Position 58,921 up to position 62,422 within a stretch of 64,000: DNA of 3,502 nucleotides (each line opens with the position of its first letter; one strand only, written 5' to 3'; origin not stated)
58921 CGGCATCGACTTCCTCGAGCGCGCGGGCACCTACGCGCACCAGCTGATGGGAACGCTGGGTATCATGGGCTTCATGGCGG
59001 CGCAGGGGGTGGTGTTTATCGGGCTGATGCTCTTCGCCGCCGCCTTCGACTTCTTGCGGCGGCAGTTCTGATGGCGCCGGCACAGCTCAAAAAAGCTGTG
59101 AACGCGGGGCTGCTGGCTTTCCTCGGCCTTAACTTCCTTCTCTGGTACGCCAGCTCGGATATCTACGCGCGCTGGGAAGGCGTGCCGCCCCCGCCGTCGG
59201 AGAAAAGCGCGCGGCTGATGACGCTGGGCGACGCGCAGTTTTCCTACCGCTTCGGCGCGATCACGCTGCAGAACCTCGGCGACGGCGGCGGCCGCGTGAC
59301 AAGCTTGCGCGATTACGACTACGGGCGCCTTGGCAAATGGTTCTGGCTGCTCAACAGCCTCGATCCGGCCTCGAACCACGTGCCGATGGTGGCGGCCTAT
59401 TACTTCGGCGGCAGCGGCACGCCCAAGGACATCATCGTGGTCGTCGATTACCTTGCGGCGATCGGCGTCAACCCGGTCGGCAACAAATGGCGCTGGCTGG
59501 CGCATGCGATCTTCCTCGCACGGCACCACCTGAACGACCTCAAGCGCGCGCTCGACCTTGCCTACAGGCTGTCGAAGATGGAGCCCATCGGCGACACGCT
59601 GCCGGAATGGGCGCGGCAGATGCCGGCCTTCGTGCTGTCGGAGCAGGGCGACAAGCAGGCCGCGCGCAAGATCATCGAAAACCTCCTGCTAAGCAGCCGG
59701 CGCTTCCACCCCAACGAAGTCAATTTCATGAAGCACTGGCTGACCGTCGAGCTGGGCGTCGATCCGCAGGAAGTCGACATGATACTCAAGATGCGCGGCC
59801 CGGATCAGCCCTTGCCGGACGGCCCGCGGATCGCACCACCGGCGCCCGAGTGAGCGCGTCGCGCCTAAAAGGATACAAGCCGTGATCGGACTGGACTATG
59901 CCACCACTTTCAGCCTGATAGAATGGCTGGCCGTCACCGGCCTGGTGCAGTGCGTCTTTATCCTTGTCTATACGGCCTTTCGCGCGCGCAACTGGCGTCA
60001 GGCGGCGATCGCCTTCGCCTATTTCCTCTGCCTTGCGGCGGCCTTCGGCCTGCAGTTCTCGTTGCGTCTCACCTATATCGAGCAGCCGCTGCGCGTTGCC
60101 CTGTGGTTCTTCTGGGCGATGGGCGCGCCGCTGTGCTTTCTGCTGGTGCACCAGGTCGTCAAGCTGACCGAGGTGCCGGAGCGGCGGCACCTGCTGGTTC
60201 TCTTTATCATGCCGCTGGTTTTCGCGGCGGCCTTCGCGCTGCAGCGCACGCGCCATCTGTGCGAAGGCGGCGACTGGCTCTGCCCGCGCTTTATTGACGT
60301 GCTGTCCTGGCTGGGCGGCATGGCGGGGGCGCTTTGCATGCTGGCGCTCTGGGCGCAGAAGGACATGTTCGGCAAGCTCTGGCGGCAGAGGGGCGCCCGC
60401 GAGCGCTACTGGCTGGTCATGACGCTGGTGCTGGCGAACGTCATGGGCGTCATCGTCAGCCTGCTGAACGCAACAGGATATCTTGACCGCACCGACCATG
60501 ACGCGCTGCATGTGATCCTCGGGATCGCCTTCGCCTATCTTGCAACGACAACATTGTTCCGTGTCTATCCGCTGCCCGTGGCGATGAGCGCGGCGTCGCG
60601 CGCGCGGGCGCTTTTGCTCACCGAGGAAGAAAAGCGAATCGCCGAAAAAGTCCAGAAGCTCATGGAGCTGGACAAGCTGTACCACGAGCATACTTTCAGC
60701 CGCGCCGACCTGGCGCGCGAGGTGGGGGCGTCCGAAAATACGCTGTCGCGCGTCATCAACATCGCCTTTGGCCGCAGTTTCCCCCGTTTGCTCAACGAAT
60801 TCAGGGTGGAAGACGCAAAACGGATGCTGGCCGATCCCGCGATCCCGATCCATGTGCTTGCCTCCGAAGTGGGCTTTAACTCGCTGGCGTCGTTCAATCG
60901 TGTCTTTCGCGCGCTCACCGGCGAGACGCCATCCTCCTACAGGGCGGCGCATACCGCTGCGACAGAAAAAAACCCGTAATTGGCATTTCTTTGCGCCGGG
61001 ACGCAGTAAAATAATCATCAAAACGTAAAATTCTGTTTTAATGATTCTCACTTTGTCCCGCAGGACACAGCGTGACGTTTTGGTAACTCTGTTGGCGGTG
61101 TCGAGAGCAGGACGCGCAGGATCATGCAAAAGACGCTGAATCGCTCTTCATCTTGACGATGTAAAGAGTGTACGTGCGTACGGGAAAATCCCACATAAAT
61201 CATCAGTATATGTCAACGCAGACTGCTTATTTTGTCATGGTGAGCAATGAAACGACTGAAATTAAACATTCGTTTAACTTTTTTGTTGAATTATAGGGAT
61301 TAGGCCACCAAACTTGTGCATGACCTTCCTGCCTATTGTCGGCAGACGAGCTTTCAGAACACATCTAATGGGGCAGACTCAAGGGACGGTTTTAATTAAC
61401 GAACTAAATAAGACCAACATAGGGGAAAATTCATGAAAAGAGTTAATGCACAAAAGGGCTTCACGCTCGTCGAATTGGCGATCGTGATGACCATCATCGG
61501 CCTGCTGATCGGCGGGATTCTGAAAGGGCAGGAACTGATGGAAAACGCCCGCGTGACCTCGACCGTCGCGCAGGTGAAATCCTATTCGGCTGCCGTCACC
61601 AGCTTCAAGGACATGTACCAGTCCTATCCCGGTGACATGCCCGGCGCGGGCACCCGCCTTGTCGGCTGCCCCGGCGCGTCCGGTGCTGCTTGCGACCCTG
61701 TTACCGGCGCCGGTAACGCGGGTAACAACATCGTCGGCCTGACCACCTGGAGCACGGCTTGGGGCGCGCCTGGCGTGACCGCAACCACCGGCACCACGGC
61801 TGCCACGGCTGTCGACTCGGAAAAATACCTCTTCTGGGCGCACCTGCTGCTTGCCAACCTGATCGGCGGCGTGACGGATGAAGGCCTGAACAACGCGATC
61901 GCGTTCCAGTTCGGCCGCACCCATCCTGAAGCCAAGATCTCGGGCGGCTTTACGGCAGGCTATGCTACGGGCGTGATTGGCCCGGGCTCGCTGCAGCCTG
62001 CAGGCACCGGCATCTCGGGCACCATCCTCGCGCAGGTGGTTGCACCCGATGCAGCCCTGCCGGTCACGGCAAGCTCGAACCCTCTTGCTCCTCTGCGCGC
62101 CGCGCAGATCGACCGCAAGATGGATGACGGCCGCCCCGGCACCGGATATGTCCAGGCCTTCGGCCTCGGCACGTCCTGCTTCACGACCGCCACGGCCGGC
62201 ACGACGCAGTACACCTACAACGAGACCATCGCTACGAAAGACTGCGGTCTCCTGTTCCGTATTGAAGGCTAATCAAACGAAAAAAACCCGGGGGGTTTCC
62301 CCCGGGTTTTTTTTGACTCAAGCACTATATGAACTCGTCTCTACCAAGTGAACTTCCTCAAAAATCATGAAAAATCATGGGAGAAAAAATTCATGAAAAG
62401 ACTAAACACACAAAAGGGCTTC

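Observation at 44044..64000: Large type IV pilus supercluster with an ABC transporter built into it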

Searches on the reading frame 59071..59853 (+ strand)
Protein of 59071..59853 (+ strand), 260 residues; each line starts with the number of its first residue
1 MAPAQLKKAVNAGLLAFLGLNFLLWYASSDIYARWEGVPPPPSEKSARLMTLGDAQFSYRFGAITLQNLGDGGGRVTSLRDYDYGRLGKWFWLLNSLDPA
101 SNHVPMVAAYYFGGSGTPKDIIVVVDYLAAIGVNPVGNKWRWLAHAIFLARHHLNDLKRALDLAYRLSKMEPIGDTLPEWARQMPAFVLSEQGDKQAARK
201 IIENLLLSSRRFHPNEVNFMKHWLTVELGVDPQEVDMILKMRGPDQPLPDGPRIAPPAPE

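Call 4: search_protein_families(library=pfam, proteins=[window:59071-59853:+], max_evalue=0.01)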
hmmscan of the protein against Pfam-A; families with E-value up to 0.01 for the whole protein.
window:59071-59853:+ (260 aa): 0 families

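Call 6: search_protein_families(library=ncbifam, proteins=[window:59071-59853:+], max_evalue=0.01)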
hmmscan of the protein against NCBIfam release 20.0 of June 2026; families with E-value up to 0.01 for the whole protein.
window:59071-59853:+ (260 aa): 0 families

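Call 9: search_protein_families(library=pfam, proteins=[window:59071-59853:+], max_evalue=10)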
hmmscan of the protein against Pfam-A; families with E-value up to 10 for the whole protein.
window:59071-59853:+ (260 aa): 1 family
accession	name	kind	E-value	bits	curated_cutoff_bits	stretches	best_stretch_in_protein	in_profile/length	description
PF17874.7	TPR_MalT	-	0.16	11.7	45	1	152-212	213-273/336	MalT-like TPR region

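Call 34: search_solved_structures(query=A4, max_evalue=10, show_alignments=1)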
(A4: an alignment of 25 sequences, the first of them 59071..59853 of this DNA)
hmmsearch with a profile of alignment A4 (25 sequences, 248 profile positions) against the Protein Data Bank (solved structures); distinct sequences matched with E-value up to 10: 0.

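Call 46: find_homologous_proteins(query=window:59071-59853:+)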
Query window:59071-59853:+ (260 aa): 298 proteins with E <= 0.001 among 1068 candidates; the best 120 are listed.
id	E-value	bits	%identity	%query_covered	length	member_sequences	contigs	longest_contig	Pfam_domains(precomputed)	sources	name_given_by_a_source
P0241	6.4e-161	552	92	100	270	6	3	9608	-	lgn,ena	-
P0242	1.5e-148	512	83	100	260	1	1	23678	-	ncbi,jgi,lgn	jgi:hypothetical protein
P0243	5.0e-125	435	74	94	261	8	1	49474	-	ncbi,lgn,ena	ncbi:MAG: hypothetical protein ACAH83_13285 [Alphaproteobacteria bacterium]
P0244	1.6e-122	426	69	100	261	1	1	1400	-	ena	-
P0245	1.7e-122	426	69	100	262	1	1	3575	-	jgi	jgi:hypothetical protein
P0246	9.4e-122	424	73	94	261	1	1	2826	-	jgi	jgi:hypothetical protein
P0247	3.4e-120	419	71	93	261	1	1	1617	-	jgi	jgi:hypothetical protein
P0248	9.2e-120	417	72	94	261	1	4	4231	-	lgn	-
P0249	3.0e-118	412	69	95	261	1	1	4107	-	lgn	-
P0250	3.2e-117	409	71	93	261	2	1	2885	-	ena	-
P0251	5.3e-117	408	68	100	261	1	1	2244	-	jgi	jgi:hypothetical protein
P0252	6.7e-117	408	71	94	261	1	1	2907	-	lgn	-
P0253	7.4e-117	408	70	93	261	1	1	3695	-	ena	-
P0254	4.0e-116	406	69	94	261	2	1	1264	-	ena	-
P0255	6.6e-116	405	69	94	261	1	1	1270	-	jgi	jgi:hypothetical protein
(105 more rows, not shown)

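Call 54: predict_structure(alignment_id=A6)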
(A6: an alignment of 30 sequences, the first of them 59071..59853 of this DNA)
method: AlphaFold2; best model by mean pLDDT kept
length: 260 residues; sequences in the alignment: 30
mean_pLDDT: 81.5   pTM: 0.70
mean pLDDT of the five models: 81.5, 80.8, 79.4, 76.1, 75.0
residues with pLDDT >= 90: 110; 70-90: 85; 50-70: 53; < 50: 12
segments of 3 or more residues with pLDDT < 50: 32-39, 72-74
pLDDT, mean of each block of 10 residues (from residue 1): 82 93 79 48 70 64 64 59 82 85 80 79 93 89 94 95 96 86 94 95 90 88 95 94 72 54
secondary structure, 60 per line:
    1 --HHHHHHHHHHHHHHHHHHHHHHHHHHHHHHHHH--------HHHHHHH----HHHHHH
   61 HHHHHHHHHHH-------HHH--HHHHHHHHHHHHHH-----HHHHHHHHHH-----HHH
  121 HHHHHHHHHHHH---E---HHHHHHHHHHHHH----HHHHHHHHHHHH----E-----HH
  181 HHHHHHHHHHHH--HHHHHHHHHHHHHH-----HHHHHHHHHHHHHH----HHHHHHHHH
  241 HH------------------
elements in order: H3-35 H44-50 H55-71 H84-97 H103-112 H118-132 H140-152 H157-168 H179-192 H195-208 H214-227 H232-242
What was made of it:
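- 59071..59853 (+): Partner of the permease: an N-terminal anchor helix followed by an all-alpha, TPR-like solenoid, presumably periplasmic. The AF2 model has pLDDT 81.5, helix 3-35, then 11 helices (call 54).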

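Call 59: fold_search(model_id=the predicted structure, library=pdb)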
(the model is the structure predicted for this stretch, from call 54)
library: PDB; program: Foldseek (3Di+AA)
matches with E <= 10: 1070; with E <= 0.001: 0
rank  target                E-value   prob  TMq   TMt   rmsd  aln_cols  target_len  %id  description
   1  6iqq_A                1.6e-01  0.75  0.23  0.23  13.6       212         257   15  Crystal structure of Prc with S452I and L252Y mutations in complex with NlpI (released 2019-07-24)
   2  9qhb                  1.7e-01  0.51  0.21  0.20  13.4       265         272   13  Crystal structure of 16-repeat CTPR protein with eliminated coordination sites (released 2025-10-22)
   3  3vtx_B                2.3e-01  0.99  0.40  0.52   6.4       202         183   13  Crystal structure of MamA protein (released 2012-10-31)
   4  8xup_B                2.3e-01  0.87  0.28  0.28  12.9       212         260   14  Crystal structure of lipoprotein NlpI in complex with MepS (released 2024-06-05)
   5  5h78_A                2.3e-01  0.63  0.23  0.29  13.1       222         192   14  Crystal structure of the PKA-DHR14 fusion protein (released 2017-06-28)
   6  3ro2_A                2.3e-01  0.57  0.22  0.19  14.1       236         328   14  Structures of the LGN/NuMA complex (released 2012-03-07)
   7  4kyo_B                2.4e-01  0.60  0.27  0.25  19.1       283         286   12  Alanine-glyoxylate aminotransferase variant K390A in complex with the TPR domain of human Pex5p (released 2014-11-19)
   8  9is6_C                2.5e-01  0.54  0.24  0.17  12.5       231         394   11  CryoEM structure of Plant-Complex-C-5b (released 2025-07-23)
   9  9qhc_B                2.5e-01  0.35  0.20  0.20  13.0       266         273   14  Crystal structure of 8-repeat CTPR protein with eliminated coordination sites (released 2025-10-22)
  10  4y6w                  2.9e-01  0.94  0.37  0.43  10.8       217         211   15  Crystal structure of Podosopora anserina putative kinesin light chain nearly identical TPR-like repeats (released 2015-10-07)
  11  6iqu_A                3.0e-01  0.87  0.29  0.29  12.9       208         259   13  Crystal structure of Prc with PDZ domain deletion in complex with NlpI (released 2019-07-24)
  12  6iqq_B                3.1e-01  0.60  0.23  0.23  13.7       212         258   15  Crystal structure of Prc with S452I and L252Y mutations in complex with NlpI (released 2019-07-24)
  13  4wnf_A                3.1e-01  0.44  0.23  0.23  13.1       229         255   16  Crystal structure of the oxidized TPR domain of LGN in complex with Frmpd4/Preso1 at 2.9 Angstrom resolution (released 2015-09-16)
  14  9nkg_W                3.4e-01  0.90  0.35  0.22  12.1       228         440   12  Structure of substrate engaged MIDN-bound human 26S proteasome, EB-MIDN (Composite map) (released 2025-05-07)
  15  2j9q_B                3.6e-01  0.92  0.37  0.36   8.9       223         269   17  A novel conformation for the TPR domain of pex5p (released 2007-04-17)
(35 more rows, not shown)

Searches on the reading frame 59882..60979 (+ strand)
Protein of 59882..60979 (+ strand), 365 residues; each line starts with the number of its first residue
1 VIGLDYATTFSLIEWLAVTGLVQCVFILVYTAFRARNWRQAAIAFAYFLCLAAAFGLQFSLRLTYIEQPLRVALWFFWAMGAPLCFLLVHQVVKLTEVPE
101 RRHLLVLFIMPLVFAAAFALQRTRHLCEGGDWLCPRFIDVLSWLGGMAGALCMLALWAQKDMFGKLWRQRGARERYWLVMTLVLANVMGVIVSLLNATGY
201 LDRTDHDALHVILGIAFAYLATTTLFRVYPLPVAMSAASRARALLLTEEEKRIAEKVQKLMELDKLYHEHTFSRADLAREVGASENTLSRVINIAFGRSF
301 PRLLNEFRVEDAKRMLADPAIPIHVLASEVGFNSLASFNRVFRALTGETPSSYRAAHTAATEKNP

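Call 4: search_protein_families(library=pfam, proteins=[window:59882-60979:+], max_evalue=0.01)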
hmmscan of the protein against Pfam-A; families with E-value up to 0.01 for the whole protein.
window:59882-60979:+ (365 aa): 3 families
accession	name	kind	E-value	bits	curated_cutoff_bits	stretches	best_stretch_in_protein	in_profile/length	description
PF12833.13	HTH_18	-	4.4e-21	75.4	33.6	1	277-355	1-79/80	Helix-turn-helix domain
PF00165.29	HTH_AraC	-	5.3e-09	36.4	26.6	1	326-354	14-41/42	Bacterial regulatory helix-turn-helix proteins, AraC family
PF13443.12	HTH_26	-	0.0022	18.6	22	1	263-293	2-32/63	Cro/C1-type HTH DNA-binding domain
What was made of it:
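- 59882..60979 (+): Membrane-embedded AraC-family regulator: 7 predicted TM segments followed by an HTH. PF12833 at 4e-21 over residues 277-355 (call 4).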

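Call 6: search_protein_families(library=ncbifam, proteins=[window:59882-60979:+], max_evalue=0.01)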
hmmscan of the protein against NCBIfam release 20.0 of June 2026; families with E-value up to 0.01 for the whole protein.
window:59882-60979:+ (365 aa): 23 families
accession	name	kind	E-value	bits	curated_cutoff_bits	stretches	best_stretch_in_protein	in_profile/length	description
NF049968.1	QhpR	equivalog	9.2e-13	48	250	1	239-354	172-284/284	AraC-like transcriptional regulator QhpR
NF006902.0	PRK09393.1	equivalog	2.2e-11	43.5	425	1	252-359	217-324/327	transcriptional regulator FtrA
NF050186.1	TransRegGliRPseudo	equivalog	2.8e-11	43.4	570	1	243-357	225-337/338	AraC family transcriptional regulator GliR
NF047455.1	TF_Staph_AryK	equivalog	3.7e-11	42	850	1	255-361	157-263/759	transcriptional regulator AryK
NF007860.0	PRK10572.1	equivalog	8.6e-11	41.2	208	1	249-360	181-288/292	arabinose operon transcriptional regulator AraC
NF047788.1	TransRegPocR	equivalog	4.4e-08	32.7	500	1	249-358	183-292/296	transcriptional regulator PocR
TIGR02297.1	HpaA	equivalog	4.6e-08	32.7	274.65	1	233-355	167-286/287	4-hydroxyphenylacetate catabolism regulatory protein HpaA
TIGR04094.1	adjacent_YSIRK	equivalog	5.5e-08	32.2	200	1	269-354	299-383/383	YSIRK-targeted surface antigen transcriptional regulator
NF052534.1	RzbtTranRegRhrA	equivalog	1.5e-07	30.9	500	1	255-356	210-310/312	rhizobactin biosynthesis transcriptional regulator RhrA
NF049932.1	TranspRegBtr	equivalog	4.6e-06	25.4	900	1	272-354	181-263/531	bacillibactin transport transcriptional regulator Btr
NF007584.0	PRK10219.1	equivalog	8.9e-06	26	174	1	266-355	16-105/107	superoxide response transcriptional regulator SoxS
NF007432.1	PRK09978.1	equivalog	1e-05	24.9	500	1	270-357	157-243/274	DNA-binding transcriptional regulator GadX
NF007633.0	PRK10296.1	equivalog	1.1e-05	25.1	264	1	263-359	178-277/280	transcriptional regulator ChbR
NF040475.1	chlor_reg_RclR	equivalog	7.2e-05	22.2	400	1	251-355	177-277/284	reactive chlorine-specific transcriptional regulator RclR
NF012144.2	ramA_TF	equivalog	0.00025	21.4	180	1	274-356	24-106/108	RamA family antibiotic efflux transcriptional regulator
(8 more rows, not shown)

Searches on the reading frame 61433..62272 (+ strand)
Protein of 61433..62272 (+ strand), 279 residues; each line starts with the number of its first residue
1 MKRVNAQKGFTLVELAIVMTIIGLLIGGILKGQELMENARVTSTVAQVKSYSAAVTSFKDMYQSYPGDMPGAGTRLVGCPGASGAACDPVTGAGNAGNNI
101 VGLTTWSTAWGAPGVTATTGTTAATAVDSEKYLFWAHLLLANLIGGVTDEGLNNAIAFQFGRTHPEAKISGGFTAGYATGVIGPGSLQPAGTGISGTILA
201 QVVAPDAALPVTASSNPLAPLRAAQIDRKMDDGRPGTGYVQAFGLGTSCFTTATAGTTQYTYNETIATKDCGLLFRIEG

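Call 4: search_protein_families(library=pfam, proteins=[window:61433-62272:+], max_evalue=0.01)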
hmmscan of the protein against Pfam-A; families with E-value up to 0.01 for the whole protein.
window:61433-62272:+ (279 aa): 1 family
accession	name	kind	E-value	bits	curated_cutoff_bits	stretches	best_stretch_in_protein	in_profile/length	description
PF07963.17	N_methyl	-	1.5e-07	31.2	21.2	1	5-30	2-27/27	Prokaryotic N-terminal methylation motif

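Call 6: search_protein_families(library=ncbifam, proteins=[window:61433-62272:+], max_evalue=0.01)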
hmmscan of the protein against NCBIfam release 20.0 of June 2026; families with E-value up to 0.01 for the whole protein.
window:61433-62272:+ (279 aa): 5 families
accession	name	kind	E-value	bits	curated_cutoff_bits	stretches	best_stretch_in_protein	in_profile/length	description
TIGR01710.1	typeII_sec_gspG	equivalog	2.3e-06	27.7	88.85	1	8-71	1-65/134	type II secretion system major pseudopilin GspG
TIGR02532.1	IV_pilin_GFxxxE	domain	4.3e-06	26.3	16.3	1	7-29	1-23/24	prepilin-type N-terminal cleavage/methylation domain-containing protein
NF007800.0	PRK10506.1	equivalog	3.3e-05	23.8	158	1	4-53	5-55/163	prepilin peptidase-dependent protein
TIGR01708.2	typeII_sec_gspH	equivalog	7.6e-05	22.8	80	1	7-31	1-25/169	type II secretion system minor pseudopilin GspH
NF007862.0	PRK10574.1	equivalog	9.3e-05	22.6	138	1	5-55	2-53/145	prepilin peptidase-dependent pilin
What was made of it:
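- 61433..62272 (+): Major pilin copy 1 (279 aa): short leader, G/FTLVE cleavage site, GspG-like N-terminus. PF07963 and TIGR02532 (calls 4, 6).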
